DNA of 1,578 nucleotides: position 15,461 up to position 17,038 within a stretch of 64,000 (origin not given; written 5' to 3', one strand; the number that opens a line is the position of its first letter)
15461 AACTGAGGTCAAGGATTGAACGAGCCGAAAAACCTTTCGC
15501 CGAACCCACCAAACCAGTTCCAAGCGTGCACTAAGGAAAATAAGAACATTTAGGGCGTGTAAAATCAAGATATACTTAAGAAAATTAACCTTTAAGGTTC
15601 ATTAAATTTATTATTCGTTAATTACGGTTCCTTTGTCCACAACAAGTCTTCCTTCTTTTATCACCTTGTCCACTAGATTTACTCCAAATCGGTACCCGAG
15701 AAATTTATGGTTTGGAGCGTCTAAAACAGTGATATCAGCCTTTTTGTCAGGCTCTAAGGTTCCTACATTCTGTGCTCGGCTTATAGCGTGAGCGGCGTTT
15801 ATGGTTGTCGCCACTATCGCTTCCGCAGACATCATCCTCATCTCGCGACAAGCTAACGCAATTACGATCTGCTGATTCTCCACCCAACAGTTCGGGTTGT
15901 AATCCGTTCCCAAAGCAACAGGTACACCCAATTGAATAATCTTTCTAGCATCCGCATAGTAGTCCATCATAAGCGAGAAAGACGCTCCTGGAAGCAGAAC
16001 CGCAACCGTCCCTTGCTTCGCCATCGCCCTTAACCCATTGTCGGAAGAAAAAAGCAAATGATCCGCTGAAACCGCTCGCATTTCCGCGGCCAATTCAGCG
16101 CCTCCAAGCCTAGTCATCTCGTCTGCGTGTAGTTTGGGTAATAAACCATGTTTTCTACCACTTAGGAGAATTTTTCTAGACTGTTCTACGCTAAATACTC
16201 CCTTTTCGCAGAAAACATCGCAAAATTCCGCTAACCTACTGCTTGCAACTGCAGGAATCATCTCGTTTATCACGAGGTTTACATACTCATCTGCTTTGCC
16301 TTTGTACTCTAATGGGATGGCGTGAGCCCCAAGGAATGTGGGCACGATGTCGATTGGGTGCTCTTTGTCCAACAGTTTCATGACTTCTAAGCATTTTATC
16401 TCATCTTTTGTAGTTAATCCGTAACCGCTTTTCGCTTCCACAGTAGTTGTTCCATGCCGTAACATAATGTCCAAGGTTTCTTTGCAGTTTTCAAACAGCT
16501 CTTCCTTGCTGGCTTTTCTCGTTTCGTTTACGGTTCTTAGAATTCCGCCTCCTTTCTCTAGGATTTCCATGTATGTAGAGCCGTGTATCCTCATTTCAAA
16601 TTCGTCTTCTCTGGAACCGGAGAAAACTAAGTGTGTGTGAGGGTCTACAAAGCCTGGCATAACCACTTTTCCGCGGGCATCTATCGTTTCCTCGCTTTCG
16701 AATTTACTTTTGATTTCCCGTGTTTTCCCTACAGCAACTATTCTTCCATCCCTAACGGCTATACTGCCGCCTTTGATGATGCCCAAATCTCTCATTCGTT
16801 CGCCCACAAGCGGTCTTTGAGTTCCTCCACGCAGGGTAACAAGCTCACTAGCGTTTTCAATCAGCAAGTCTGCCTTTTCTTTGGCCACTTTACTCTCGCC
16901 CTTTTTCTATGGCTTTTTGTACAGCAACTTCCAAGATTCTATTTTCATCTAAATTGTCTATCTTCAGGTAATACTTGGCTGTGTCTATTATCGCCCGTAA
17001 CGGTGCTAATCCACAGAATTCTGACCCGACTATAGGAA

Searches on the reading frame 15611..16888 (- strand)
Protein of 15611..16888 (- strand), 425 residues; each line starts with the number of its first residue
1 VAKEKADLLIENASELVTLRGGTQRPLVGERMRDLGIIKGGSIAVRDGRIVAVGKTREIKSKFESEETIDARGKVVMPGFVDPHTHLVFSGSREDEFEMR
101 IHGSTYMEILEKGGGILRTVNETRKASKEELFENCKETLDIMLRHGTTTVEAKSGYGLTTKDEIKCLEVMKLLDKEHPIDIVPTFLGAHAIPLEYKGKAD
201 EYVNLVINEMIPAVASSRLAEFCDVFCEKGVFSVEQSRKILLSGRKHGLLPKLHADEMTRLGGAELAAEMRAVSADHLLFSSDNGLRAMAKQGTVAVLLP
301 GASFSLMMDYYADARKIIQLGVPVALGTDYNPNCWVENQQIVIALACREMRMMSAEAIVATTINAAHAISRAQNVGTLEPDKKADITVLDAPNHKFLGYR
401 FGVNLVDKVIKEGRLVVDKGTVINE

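Call 77: search_protein_families(library=pfam, proteins=[window:15611-16888:-], max_evalue=0.00001)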
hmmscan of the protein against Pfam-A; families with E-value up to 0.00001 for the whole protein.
window:15611-16888:- (425 aa): 2 families
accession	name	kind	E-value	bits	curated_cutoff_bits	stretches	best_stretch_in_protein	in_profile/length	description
PF07969.17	Amidohydro_3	-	2.6e-22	80.4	29.7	2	125-417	151-472/472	Amidohydrolase family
PF01979.26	Amidohydro_1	-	1.2e-20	74.4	25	2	310-416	231-345/345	Amidohydrolase family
